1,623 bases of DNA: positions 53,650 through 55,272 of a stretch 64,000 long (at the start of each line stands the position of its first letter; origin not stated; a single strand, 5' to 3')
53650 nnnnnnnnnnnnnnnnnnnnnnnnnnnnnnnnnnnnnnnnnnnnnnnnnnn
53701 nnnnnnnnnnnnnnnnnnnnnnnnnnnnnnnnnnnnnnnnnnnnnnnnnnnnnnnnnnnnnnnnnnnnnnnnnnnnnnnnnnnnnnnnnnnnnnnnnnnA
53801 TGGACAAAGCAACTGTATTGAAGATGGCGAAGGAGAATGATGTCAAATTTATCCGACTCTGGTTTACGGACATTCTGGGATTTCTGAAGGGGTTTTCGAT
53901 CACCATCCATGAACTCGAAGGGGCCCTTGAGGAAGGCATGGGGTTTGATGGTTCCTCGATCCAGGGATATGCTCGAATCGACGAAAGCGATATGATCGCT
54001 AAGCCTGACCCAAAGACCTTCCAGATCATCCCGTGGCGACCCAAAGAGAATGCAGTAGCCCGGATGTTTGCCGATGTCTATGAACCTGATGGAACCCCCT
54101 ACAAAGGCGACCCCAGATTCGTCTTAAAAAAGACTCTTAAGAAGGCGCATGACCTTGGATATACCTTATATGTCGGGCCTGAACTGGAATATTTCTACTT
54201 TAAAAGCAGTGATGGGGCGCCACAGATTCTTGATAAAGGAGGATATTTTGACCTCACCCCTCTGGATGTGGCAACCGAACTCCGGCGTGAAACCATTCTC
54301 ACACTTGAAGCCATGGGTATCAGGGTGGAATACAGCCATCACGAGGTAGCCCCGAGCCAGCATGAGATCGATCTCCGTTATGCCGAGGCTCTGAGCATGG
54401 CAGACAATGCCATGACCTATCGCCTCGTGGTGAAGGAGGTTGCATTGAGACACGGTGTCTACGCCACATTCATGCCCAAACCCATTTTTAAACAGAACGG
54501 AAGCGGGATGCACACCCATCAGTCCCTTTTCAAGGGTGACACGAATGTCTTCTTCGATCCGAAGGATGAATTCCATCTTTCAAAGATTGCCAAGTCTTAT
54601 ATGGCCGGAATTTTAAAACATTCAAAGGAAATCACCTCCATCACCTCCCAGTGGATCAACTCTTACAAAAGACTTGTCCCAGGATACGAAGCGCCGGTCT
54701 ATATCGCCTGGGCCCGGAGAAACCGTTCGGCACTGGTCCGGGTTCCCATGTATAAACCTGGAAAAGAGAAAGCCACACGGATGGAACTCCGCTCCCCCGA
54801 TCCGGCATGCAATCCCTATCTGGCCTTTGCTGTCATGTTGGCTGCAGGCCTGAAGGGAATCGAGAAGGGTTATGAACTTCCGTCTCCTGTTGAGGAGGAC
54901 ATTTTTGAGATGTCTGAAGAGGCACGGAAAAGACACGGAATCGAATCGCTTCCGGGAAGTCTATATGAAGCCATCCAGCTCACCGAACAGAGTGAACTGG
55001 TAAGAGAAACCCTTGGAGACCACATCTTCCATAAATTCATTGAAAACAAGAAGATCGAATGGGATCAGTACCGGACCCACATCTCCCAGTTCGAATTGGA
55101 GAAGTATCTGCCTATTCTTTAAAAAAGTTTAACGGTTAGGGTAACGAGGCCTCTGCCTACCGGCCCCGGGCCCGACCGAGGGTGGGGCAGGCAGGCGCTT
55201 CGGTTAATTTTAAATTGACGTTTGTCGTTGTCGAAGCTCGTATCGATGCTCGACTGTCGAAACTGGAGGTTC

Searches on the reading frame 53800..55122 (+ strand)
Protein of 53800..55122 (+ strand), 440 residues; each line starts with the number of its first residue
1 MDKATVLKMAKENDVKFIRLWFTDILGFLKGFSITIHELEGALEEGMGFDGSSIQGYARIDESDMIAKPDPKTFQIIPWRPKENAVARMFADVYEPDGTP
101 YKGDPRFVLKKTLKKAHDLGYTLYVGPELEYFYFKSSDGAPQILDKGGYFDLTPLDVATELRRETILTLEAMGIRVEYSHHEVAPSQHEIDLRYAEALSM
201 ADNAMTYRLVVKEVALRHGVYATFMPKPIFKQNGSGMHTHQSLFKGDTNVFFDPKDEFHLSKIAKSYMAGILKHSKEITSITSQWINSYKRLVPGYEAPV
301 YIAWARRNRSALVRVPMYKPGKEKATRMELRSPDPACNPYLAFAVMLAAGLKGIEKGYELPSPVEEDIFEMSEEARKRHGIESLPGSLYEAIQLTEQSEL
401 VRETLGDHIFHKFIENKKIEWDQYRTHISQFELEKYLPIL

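Call 41: search_protein_families(library=pfam, proteins=[window:53800-55122:+], max_evalue=0.00001)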
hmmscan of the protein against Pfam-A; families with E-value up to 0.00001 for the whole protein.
window:53800-55122:+ (440 aa): 3 families
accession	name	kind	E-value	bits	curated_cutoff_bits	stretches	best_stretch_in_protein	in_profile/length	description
PF00120.29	Gln-synt_C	-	4.9e-132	440.6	24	1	103-436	2-344/344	Glutamine synthetase, catalytic domain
PF03951.24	Gln-synt_N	-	2.9e-31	107.3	33.4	1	14-96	1-82/82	Glutamine synthetase, beta-Grasp domain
PF16952.10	Gln-synt_N_2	-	7e-06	26.3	35.7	0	5-101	5-112/112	Glutamine synthetase N-terminal domain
